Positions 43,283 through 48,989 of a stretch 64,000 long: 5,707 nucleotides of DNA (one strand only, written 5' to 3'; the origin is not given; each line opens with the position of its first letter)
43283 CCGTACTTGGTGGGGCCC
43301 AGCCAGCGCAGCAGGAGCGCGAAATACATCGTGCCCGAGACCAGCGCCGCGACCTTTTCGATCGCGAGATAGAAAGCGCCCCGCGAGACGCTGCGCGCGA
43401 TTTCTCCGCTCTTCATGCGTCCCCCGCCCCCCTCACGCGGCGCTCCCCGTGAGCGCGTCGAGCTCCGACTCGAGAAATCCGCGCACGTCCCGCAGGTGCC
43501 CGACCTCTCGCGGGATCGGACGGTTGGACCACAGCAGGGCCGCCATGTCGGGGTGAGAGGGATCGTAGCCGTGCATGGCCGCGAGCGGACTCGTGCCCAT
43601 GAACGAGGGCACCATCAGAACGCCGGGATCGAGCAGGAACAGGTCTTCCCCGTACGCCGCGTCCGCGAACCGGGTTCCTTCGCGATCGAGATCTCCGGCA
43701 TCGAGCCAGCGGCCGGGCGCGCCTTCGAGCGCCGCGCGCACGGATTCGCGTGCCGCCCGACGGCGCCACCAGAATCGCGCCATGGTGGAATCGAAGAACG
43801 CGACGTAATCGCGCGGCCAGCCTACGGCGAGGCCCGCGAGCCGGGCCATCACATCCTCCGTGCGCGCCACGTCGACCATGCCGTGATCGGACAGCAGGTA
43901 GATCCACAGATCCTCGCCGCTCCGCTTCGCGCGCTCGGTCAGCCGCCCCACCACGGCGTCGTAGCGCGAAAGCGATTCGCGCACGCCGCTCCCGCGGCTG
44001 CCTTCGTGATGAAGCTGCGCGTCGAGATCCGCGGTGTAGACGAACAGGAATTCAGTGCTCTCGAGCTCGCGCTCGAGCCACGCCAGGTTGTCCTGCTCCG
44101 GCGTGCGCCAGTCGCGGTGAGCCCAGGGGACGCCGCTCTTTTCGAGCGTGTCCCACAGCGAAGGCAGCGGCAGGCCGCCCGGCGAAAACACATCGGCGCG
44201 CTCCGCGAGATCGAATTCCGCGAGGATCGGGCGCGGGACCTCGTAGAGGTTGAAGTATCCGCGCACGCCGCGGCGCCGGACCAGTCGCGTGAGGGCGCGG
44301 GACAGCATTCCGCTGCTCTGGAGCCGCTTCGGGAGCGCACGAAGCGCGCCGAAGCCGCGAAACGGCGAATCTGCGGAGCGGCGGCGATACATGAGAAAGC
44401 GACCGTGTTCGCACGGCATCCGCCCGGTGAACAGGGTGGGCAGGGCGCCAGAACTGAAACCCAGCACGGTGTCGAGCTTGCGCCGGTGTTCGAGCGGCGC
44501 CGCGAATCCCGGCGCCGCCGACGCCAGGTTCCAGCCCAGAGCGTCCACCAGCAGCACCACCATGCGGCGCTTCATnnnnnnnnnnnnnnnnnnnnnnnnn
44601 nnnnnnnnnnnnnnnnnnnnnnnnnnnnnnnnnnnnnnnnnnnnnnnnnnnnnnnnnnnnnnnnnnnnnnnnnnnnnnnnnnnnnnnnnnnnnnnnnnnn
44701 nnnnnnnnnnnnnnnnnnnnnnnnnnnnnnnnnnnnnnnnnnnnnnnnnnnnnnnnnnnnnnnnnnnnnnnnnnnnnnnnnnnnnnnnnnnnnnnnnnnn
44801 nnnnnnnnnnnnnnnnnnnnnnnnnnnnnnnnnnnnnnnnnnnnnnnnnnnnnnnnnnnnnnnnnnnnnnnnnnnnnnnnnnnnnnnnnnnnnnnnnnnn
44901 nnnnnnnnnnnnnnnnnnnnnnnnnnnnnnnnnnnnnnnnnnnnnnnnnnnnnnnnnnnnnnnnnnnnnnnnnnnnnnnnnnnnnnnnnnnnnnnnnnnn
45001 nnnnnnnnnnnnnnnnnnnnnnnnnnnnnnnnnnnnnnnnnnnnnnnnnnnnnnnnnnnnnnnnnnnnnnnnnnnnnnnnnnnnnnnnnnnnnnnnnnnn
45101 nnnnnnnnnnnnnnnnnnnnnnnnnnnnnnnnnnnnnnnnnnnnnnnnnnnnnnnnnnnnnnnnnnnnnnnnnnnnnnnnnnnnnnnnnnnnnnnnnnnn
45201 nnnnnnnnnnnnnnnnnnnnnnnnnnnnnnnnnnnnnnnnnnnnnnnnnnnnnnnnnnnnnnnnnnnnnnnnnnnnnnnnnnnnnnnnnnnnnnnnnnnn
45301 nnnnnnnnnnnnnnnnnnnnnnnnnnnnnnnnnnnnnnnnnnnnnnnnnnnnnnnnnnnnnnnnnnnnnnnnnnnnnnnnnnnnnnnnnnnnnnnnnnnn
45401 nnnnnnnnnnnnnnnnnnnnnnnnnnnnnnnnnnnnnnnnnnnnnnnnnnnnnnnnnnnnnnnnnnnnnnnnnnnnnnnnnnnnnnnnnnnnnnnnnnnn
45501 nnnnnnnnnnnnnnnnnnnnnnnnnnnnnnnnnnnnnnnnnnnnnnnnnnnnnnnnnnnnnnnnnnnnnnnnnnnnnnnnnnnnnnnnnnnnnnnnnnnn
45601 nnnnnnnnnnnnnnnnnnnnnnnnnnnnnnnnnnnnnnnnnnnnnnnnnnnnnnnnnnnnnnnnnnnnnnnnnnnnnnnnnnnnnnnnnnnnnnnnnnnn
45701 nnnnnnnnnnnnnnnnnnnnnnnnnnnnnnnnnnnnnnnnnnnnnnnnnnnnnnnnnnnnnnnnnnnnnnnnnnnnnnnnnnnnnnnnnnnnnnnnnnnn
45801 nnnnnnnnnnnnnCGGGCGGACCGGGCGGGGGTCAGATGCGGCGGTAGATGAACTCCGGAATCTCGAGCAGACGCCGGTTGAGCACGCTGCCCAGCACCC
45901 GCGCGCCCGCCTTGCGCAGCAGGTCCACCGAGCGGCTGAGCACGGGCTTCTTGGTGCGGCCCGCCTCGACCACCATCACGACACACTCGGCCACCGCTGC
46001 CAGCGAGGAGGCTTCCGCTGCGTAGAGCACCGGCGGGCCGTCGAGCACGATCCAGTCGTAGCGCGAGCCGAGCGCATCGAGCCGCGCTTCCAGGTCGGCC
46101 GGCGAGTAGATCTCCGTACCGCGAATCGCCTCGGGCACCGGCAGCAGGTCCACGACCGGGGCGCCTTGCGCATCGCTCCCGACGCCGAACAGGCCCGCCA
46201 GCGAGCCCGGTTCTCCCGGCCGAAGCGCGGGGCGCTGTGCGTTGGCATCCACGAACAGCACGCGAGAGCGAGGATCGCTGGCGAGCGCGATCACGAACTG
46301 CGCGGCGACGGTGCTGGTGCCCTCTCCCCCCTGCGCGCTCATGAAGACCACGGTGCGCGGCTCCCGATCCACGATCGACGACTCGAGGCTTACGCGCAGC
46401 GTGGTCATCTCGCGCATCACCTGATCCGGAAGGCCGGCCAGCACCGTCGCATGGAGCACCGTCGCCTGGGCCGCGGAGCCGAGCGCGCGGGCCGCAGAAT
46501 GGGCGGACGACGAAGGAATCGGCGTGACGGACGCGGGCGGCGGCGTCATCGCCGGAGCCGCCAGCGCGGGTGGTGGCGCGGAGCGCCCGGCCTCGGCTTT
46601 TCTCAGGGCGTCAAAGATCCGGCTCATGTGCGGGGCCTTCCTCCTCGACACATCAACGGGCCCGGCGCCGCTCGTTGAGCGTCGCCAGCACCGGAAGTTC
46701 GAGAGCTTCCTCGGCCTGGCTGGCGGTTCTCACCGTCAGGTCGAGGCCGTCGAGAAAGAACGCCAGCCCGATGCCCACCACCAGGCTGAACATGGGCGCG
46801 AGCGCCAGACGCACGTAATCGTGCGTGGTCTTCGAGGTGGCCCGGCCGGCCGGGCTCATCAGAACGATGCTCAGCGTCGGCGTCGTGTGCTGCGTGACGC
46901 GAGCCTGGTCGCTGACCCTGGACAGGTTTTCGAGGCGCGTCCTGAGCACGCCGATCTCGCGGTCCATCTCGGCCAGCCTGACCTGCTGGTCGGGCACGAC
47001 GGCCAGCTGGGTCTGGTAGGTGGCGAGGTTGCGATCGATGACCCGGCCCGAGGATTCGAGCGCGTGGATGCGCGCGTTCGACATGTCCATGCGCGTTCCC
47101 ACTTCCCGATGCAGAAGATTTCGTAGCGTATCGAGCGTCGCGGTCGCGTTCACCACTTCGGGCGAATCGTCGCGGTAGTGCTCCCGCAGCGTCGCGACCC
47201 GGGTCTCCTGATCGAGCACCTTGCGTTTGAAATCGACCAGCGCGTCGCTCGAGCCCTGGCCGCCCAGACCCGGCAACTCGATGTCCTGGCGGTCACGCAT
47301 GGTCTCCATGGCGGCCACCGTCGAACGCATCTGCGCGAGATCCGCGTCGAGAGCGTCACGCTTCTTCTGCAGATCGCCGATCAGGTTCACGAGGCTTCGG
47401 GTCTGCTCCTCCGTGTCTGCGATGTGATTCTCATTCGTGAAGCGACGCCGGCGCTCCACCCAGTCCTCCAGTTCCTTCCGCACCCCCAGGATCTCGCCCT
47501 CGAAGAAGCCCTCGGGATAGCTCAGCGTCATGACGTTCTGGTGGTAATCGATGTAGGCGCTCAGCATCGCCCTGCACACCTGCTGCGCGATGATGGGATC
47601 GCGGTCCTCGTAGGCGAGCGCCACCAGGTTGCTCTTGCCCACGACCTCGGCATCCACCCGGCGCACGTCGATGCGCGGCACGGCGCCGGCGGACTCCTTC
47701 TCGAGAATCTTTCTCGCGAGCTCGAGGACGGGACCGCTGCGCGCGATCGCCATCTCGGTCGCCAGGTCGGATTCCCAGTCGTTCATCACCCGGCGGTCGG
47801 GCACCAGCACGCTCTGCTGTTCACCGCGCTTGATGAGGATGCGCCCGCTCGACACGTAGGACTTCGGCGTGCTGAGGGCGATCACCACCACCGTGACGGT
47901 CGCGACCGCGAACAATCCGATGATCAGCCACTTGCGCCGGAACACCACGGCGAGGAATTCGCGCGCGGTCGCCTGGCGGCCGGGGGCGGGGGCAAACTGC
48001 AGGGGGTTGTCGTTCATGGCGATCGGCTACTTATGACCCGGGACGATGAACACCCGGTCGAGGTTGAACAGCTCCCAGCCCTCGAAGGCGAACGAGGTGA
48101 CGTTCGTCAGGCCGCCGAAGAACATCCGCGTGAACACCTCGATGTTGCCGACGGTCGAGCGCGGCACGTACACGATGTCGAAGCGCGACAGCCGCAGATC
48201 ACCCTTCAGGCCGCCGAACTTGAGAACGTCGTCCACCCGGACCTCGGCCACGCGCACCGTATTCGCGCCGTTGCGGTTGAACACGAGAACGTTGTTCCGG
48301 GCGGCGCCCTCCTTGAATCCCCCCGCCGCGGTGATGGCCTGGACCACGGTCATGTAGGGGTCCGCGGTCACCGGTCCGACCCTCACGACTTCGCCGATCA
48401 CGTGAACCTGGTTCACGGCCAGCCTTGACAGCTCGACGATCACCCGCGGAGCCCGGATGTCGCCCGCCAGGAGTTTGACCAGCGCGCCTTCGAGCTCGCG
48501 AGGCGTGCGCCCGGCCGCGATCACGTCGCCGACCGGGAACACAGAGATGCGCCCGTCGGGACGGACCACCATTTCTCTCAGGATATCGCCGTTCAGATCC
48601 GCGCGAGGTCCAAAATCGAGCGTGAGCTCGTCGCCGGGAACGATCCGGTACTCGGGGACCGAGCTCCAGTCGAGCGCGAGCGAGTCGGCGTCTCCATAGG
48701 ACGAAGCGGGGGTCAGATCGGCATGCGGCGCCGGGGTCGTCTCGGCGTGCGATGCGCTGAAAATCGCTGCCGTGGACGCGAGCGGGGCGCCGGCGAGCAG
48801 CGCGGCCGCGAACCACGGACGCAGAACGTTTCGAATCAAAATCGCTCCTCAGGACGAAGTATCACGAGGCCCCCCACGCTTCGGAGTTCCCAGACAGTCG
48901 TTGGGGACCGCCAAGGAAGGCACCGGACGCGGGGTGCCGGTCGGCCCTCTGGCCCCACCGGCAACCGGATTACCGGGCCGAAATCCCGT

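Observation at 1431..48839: About 47 kb continuous surface-polysaccharide island with exosortase/PEP-CTERM-type marker genes but no exosortase or PEP-CTERM substrate in view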

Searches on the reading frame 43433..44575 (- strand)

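Call 17: search_protein_families(library=pfam, proteins=[window:43433-44575:-], max_evalue=0.001)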
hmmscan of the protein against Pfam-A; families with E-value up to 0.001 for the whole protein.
window:43433-44575:- (380 aa): 1 family
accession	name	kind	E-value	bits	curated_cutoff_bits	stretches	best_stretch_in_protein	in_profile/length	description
PF01663.27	Phosphodiest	-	2.5e-15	57.4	23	1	6-241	2-228/342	Type I phosphodiesterase / nucleotide pyrophosphatase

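Call 32: search_protein_families(library=ncbifam, proteins=[window:43433-44575:-], max_evalue=0.00001)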
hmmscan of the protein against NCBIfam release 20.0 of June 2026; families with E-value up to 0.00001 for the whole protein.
window:43433-44575:- (380 aa): 0 families

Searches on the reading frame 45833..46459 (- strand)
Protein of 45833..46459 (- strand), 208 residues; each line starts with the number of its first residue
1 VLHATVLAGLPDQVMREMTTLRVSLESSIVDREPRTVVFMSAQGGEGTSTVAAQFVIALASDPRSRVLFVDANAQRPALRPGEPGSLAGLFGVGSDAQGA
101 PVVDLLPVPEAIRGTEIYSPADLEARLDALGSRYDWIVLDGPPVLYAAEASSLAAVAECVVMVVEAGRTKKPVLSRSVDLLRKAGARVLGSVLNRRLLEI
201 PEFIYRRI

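Call 7: search_protein_families(library=ncbifam, proteins=[window:45833-46459:-], max_evalue=0.001)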
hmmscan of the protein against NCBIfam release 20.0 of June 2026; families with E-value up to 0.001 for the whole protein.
window:45833-46459:- (208 aa): 10 families
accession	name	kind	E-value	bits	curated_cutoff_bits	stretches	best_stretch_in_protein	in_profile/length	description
TIGR03018.1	pepcterm_TyrKin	hypoth_equivalog_domain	2.6e-16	59.6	230.65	2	113-193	126-206/207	XrtA-associated tyrosine autokinase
TIGR01007.1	eps_fam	subfamily_domain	7.6e-15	55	108.05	1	117-195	111-189/204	polysaccharide biosynthesis tyrosine autokinase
TIGR03029.1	EpsG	equivalog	2.9e-12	46.3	313.8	1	120-194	199-273/274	chain length determinant protein tyrosine kinase EpsG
TIGR01005.1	eps_transp_fam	subfamily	3e-10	39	411.7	1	15-195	527-717/754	exopolysaccharide transport protein family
NF007350.0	PRK09841.1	equivalog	3.2e-09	35.5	1248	1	123-195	630-702/726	tyrosine-protein kinase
NF041546.1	ParA_partition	equivalog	6.9e-08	32.3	180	0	121-181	64-123/203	ParA family partition ATPase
TIGR01969.1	minD_arch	subfamily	1.4e-06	27.7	201.75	0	117-196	92-170/251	cell division ATPase MinD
NF053622.1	ATPseBagAMYCTU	equivalog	0.00033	20.2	400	0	37-73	9-44/325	ATPase BagA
TIGR03371.1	cellulose_yhjQ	equivalog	0.00037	20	157.85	0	36-75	3-41/246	cellulose biosynthesis protein BcsQ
NF047398.1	AAA_KGGVGR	domain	0.00049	20.5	90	0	34-74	2-41/190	KGGVGR-motif variant AAA ATPase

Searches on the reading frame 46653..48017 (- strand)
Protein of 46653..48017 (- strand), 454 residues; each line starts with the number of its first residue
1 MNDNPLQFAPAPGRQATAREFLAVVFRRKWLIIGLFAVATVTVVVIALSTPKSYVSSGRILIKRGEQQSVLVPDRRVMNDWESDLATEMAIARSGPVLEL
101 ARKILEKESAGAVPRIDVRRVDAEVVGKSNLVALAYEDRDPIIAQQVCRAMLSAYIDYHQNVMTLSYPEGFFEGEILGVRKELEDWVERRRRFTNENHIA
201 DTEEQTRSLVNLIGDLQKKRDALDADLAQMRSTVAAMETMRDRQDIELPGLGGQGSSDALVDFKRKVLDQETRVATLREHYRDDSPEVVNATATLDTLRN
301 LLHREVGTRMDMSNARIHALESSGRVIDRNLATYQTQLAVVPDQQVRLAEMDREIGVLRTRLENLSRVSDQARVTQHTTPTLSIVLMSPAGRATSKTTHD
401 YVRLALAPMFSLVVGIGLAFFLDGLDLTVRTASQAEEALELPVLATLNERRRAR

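Call 7: search_protein_families(library=ncbifam, proteins=[window:46653-48017:-], max_evalue=0.001)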
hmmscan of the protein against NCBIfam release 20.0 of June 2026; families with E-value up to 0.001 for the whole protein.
window:46653-48017:- (454 aa): 5 families
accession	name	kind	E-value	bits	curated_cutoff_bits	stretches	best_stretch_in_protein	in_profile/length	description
TIGR03007.1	pepcterm_ChnLen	equivalog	1.4e-24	86.2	278.85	1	120-447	112-460/498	XrtA system polysaccharide chain length determinant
TIGR03017.1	EpsF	equivalog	3.9e-18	65.4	422.75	2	126-447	128-443/444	chain length determinant protein EpsF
TIGR01005.1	eps_transp_fam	subfamily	4.6e-10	38.3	411.7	1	255-447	285-477/754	exopolysaccharide transport protein family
NF045487.1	ASRP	equivalog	6.9e-05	21.6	300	1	201-367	314-474/593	archaea-specific SMC-related protein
TIGR01010.1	BexC_CtrB_KpsE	subfamily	0.00022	20.4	437.5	0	128-234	129-237/362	polysaccharide export inner-membrane protein, BexC/CtrB/KpsE family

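Call 75: search_protein_families(library=pfam, proteins=[window:46653-48017:-], max_evalue=0.001)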
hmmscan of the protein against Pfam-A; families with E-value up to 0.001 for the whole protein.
window:46653-48017:- (454 aa): 1 family
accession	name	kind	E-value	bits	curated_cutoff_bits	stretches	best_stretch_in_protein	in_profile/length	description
PF02706.20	Wzz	-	7.2e-05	23.5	25.5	1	20-71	7-57/91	Chain length determinant protein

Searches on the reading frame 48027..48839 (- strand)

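Call 7: search_protein_families(library=ncbifam, proteins=[window:48027-48839:-], max_evalue=0.001)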
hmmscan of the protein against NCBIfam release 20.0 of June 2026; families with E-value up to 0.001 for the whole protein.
window:48027-48839:- (270 aa): 4 families
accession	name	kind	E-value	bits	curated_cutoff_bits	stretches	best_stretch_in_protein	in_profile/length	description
TIGR03027.2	pepcterm_export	equivalog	4.7e-27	94.7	180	1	63-228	2-167/169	XrtA/PEP-CTERM system exopolysaccharide export protein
NF041843.1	EpsY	equivalog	1.2e-20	73.6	320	1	63-225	52-210/211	exopolysaccharide export protein EpsY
NF011658.0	PRK15078.1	subfamily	5.8e-13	48.3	333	1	92-229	120-253/380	polysaccharide export protein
TIGR03028.1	EpsE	equivalog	4.1e-10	39.4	262.65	1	64-230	2-164/239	polysaccharide export protein EpsE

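Call 75: search_protein_families(library=pfam, proteins=[window:48027-48839:-], max_evalue=0.001)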
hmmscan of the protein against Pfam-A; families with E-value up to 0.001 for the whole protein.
window:48027-48839:- (270 aa): 3 families
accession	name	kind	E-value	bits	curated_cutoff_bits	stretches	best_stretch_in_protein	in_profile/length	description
PF02563.21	Poly_export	-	5.7e-14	52.5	28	1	61-137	4-76/77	Polysaccharide biosynthesis/export protein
PF10531.15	SLBB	-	2.1e-07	31.1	27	1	145-194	2-52/55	SLBB domain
PF22461.2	SLBB_2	-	1.5e-06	28.6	27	1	144-225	2-79/79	SLBB domain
